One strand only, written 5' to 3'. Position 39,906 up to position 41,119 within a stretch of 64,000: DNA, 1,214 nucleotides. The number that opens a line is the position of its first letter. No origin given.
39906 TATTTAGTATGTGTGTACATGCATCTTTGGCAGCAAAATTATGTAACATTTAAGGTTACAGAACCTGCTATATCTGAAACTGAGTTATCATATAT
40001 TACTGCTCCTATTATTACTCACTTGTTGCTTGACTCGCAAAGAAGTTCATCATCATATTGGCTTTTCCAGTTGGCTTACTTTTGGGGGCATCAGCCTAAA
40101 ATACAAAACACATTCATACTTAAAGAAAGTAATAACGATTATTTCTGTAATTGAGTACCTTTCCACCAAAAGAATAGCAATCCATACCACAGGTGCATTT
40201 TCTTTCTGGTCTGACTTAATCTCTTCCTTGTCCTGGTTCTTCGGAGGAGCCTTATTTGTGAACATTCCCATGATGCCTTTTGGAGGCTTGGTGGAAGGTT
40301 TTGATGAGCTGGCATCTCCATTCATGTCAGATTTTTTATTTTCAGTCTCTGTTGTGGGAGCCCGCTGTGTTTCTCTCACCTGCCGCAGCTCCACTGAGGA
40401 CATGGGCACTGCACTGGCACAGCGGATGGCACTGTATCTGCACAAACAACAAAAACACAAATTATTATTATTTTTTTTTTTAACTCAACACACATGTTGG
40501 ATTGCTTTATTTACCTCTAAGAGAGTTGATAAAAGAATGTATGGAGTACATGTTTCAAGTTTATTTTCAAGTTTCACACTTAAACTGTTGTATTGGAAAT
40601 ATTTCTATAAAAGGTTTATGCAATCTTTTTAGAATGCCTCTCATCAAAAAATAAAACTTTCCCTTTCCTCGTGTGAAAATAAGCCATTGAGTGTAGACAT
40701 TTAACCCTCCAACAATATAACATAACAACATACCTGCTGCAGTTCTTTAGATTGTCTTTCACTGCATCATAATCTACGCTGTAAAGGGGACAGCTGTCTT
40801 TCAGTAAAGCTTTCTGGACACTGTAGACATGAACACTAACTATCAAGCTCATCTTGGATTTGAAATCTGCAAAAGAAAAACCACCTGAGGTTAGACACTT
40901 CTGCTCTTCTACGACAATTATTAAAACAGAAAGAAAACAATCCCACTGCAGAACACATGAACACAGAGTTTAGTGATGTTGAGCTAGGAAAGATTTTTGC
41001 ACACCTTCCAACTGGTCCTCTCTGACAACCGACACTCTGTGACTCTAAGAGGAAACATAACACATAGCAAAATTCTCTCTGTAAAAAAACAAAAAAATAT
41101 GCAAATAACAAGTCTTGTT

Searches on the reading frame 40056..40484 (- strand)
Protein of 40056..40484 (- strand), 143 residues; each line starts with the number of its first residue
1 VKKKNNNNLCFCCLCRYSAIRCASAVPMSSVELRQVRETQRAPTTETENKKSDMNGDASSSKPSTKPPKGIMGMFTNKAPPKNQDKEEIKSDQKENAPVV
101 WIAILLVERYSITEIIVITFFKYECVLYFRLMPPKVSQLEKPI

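Call 60: search_protein_families(library=pfam, max_evalue=0.01, proteins=[window:40056-40484:-])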
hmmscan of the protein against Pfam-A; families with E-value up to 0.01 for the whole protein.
window:40056-40484:- (143 aa): 1 family
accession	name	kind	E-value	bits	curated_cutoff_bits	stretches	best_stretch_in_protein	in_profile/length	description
PF09507.16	CDC27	-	8.8e-07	29.1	24.5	1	16-96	141-223/443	DNA polymerase subunit Cdc27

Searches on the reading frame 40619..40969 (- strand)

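Call 60: search_protein_families(library=pfam, max_evalue=0.01, proteins=[window:40619-40969:-])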
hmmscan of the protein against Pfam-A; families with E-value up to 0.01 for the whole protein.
window:40619-40969:- (117 aa): 1 family
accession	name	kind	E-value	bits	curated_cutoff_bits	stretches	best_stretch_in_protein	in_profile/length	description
PF09507.16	CDC27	-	1.1e-14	55.2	24.5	1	33-80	95-142/443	DNA polymerase subunit Cdc27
